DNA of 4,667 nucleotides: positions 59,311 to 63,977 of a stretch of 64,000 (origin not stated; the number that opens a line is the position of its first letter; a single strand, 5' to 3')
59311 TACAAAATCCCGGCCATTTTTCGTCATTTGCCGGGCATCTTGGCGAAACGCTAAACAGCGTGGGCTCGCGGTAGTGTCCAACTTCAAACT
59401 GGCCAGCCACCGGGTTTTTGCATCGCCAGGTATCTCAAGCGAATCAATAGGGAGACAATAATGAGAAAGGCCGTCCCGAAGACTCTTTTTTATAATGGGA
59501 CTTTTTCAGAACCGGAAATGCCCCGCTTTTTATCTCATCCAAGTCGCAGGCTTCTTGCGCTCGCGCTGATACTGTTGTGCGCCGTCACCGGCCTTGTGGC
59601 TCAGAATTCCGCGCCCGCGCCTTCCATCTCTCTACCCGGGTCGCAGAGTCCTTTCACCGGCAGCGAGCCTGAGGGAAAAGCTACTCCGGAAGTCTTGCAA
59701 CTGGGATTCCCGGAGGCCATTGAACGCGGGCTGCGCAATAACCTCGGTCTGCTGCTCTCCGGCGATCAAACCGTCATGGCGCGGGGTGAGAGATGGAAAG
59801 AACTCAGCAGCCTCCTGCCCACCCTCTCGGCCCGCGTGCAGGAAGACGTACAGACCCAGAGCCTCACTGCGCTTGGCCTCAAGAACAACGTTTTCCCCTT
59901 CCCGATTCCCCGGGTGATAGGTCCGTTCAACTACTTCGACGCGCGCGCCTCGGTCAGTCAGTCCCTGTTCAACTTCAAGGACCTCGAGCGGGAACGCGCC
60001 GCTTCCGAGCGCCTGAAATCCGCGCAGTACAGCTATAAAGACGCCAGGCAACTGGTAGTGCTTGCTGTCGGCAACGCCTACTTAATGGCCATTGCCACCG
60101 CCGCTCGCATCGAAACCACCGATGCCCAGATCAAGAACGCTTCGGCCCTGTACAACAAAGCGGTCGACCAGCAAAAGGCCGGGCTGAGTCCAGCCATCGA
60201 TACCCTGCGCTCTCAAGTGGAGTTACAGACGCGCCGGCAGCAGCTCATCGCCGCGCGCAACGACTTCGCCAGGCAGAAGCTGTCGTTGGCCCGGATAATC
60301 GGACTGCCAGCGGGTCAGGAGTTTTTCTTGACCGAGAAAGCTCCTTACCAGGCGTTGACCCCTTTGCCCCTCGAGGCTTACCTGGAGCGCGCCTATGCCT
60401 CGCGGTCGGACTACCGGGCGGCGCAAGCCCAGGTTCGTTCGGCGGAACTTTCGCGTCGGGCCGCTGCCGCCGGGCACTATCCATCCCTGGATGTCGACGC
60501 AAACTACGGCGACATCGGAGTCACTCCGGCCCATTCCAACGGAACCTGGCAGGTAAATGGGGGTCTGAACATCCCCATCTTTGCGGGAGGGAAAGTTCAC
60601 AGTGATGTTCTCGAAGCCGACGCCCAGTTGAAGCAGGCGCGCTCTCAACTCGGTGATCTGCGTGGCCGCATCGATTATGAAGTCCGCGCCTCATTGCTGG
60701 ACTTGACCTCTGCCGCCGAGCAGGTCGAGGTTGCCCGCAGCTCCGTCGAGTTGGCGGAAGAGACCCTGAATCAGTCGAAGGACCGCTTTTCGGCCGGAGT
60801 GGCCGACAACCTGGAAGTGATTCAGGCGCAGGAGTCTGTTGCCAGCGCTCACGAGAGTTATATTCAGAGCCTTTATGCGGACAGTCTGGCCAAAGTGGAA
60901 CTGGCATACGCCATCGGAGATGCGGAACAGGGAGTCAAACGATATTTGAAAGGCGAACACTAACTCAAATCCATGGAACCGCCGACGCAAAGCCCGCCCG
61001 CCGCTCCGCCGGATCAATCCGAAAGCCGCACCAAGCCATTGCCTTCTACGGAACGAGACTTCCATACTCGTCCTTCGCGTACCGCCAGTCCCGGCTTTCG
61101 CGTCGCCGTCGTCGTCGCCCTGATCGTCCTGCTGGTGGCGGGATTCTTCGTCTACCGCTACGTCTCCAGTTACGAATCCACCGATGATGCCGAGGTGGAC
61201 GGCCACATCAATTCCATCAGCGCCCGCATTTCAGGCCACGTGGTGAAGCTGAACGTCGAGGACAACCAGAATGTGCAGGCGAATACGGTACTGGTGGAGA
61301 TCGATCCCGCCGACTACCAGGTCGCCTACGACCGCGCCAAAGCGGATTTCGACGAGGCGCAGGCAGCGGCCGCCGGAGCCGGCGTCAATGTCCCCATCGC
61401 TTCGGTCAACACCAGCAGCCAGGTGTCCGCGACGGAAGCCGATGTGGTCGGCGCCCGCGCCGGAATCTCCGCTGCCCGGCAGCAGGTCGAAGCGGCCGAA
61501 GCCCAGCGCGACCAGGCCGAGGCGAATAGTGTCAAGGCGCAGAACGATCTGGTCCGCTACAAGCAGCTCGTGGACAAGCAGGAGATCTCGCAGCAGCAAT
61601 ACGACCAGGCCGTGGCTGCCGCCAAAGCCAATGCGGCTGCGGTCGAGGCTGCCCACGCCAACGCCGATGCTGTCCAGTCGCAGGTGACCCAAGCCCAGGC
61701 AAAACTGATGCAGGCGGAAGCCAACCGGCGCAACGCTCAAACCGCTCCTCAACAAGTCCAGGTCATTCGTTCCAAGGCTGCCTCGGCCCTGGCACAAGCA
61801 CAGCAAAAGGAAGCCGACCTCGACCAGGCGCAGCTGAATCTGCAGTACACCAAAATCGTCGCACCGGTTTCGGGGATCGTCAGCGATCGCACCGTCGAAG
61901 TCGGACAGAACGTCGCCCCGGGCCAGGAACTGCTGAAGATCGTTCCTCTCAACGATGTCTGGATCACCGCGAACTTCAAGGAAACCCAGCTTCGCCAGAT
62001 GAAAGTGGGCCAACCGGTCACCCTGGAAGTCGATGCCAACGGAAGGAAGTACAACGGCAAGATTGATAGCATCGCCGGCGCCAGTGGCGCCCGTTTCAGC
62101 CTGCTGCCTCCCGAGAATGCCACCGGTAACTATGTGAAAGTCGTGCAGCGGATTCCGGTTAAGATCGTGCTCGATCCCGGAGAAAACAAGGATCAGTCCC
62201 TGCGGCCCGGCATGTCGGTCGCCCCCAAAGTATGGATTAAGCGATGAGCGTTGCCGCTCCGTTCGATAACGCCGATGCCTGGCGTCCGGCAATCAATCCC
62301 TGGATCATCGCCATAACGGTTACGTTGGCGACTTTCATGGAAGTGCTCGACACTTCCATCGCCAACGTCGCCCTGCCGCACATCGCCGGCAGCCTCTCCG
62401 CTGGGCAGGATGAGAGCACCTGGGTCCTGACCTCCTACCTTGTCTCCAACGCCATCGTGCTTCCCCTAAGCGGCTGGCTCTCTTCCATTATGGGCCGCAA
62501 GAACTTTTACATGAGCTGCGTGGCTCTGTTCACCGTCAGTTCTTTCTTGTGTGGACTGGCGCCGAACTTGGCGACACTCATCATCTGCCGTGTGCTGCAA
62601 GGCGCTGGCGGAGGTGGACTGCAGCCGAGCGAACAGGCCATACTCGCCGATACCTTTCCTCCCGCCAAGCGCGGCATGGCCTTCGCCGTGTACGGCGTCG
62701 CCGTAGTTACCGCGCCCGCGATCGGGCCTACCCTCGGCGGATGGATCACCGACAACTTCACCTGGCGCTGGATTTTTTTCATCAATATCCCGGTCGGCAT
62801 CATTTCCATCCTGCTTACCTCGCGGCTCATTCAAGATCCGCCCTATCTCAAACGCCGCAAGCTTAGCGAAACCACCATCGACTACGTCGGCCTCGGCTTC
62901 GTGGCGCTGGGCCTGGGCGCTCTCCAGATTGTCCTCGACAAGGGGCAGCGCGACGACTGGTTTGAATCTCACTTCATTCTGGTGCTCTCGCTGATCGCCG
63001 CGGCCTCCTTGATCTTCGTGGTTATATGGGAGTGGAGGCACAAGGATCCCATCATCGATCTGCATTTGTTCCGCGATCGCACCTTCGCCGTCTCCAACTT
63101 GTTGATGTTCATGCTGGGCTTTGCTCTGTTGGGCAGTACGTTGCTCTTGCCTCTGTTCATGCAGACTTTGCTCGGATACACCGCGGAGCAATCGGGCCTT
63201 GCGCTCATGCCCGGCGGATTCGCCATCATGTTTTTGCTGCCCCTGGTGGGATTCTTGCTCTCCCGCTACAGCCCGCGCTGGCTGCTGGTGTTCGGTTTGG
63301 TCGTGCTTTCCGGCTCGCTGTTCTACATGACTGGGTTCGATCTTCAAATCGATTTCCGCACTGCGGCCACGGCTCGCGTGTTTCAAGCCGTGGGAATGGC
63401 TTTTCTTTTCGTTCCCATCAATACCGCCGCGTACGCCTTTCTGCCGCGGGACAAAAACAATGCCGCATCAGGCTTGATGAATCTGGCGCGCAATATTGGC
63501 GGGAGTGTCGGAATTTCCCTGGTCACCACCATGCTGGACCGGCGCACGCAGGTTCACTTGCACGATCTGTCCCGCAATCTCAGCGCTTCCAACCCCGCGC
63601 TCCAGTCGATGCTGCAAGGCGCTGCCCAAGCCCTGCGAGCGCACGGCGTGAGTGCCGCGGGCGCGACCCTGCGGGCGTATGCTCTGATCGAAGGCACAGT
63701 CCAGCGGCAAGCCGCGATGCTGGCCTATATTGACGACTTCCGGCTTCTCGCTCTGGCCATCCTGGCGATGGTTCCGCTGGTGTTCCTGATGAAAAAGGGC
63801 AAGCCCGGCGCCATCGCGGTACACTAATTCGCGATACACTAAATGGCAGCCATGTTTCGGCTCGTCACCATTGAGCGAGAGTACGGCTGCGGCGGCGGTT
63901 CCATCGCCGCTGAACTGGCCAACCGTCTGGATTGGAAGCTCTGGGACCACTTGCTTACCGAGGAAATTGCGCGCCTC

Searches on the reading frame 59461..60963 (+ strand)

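Call 35: search_protein_families(library=pfam, proteins=[window:59461-60963:+], max_evalue=0.001)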
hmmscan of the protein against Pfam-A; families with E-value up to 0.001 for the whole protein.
window:59461-60963:+ (500 aa): 1 family
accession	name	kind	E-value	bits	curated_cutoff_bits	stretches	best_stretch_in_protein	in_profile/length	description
PF02321.23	OEP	-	1.5e-48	165.5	22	2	304-486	1-187/187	Outer membrane efflux protein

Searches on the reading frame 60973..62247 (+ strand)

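Call 35: search_protein_families(library=pfam, proteins=[window:60973-62247:+], max_evalue=0.001)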
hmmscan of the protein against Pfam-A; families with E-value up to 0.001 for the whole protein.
window:60973-62247:+ (424 aa): 5 families
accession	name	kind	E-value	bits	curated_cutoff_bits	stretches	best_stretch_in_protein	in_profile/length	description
PF13437.12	HlyD_3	-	6.3e-22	78.8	22.2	1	294-413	1-106/106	HlyD family secretion protein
PF16576.10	HlyD_D23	-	4.9e-19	68.9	30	1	219-368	37-185/214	Barrel-sandwich domain of CusB or HlyD membrane-fusion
PF00529.27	CusB_dom_1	-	2.9e-07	31.1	26.5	1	171-415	12-82/89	Cation efflux system protein CusB domain 1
PF13533.13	Biotin_lipoyl_2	-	3.7e-07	30.2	29.8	1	82-111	3-32/32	Biotin-lipoyl like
PF00364.28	Biotin_lipoyl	-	4.4e-06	26.9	22.1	0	76-110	39-73/73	Biotin-requiring enzyme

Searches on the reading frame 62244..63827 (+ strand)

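Call 35: search_protein_families(library=pfam, proteins=[window:62244-63827:+], max_evalue=0.001)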
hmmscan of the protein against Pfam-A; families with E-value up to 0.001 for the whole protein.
window:62244-63827:+ (527 aa): 3 families
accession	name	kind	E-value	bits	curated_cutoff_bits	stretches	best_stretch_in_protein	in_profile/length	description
PF07690.21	MFS_1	-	2.7e-61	207.9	33.4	1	27-423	2-346/347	Major Facilitator Superfamily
PF00083.30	Sugar_tr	-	1.7e-13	50.7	22.3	1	24-192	3-188/452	Sugar (and other) transporter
PF06609.19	TRI12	-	2.8e-08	33.1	23.2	1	29-473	55-510/599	Fungal trichothecene efflux pump (TRI12)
